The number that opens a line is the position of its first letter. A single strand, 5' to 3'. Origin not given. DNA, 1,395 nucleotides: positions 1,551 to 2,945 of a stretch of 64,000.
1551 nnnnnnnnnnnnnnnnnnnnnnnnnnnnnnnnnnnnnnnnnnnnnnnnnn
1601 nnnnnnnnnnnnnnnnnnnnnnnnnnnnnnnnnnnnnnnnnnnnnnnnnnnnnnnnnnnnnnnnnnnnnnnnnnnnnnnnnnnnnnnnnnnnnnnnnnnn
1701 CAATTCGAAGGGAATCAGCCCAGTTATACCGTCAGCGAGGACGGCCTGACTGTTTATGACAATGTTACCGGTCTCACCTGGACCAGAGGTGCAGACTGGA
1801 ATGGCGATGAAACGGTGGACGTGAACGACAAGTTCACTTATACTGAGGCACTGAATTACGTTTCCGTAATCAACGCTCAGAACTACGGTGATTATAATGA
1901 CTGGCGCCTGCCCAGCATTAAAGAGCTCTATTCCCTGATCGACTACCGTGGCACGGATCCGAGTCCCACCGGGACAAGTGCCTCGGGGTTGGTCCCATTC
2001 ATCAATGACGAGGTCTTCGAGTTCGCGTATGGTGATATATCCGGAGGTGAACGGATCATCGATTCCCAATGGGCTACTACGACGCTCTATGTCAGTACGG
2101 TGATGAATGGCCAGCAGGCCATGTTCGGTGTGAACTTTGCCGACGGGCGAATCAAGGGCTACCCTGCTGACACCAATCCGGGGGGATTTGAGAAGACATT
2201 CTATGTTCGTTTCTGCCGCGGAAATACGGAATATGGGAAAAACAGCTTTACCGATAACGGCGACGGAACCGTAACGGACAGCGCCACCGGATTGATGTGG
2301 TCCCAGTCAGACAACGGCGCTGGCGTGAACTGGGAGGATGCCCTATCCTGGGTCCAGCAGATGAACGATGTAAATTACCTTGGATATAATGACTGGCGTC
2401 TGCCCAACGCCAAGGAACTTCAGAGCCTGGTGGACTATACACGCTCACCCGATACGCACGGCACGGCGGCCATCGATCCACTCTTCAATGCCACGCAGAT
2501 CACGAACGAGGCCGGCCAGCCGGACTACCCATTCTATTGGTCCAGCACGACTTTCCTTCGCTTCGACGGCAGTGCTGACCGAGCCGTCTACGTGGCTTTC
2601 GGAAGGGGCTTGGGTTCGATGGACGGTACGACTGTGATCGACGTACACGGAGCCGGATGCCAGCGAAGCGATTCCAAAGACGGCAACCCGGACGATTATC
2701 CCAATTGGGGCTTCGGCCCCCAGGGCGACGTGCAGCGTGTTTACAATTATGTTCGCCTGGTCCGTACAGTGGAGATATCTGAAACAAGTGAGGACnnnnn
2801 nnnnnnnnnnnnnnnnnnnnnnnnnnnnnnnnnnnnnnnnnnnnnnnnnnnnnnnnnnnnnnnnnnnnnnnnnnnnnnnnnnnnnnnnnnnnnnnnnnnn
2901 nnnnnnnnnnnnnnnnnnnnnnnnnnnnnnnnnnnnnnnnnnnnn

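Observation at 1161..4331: DUF1566 x2 plus arylsulfotransferase-like propeller fused on one T9SS cargo protein, behind two Spy/CpxP-like genes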

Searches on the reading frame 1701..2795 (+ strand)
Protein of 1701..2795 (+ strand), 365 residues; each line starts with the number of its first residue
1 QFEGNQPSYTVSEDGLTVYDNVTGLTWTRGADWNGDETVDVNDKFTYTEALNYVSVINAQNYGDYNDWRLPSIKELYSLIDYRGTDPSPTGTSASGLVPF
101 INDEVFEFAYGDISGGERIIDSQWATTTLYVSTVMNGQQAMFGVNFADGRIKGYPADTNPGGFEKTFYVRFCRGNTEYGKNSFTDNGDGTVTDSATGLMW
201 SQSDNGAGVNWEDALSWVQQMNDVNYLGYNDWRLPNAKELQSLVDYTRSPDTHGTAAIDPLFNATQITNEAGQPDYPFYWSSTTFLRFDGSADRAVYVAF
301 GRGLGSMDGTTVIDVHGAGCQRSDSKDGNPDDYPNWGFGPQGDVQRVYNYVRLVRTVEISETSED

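Call 56: search_solved_structures(query=window:1701-2795:+, max_evalue=10, show_alignments=3)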
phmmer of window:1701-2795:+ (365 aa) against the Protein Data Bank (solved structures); distinct sequences matched with E-value up to 10: 5.
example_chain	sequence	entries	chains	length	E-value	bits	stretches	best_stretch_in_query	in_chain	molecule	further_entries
1qpa_A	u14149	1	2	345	0.19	14.4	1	140-223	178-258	LIGNIN PEROXIDASE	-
1b85_A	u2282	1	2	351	0.32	13.6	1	139-224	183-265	Ligninase H8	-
1b80_A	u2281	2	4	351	0.37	13.4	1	139-224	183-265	PROTEIN (RECOMBINANT LIGNIN PEROXIDASE H8) | PROTEIN (LIGNIN PEROXIDASE)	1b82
6a6q_A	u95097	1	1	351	0.48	13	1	139-223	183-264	Ligninase H8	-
6iss_A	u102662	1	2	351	0.51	13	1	139-223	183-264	Ligninase H8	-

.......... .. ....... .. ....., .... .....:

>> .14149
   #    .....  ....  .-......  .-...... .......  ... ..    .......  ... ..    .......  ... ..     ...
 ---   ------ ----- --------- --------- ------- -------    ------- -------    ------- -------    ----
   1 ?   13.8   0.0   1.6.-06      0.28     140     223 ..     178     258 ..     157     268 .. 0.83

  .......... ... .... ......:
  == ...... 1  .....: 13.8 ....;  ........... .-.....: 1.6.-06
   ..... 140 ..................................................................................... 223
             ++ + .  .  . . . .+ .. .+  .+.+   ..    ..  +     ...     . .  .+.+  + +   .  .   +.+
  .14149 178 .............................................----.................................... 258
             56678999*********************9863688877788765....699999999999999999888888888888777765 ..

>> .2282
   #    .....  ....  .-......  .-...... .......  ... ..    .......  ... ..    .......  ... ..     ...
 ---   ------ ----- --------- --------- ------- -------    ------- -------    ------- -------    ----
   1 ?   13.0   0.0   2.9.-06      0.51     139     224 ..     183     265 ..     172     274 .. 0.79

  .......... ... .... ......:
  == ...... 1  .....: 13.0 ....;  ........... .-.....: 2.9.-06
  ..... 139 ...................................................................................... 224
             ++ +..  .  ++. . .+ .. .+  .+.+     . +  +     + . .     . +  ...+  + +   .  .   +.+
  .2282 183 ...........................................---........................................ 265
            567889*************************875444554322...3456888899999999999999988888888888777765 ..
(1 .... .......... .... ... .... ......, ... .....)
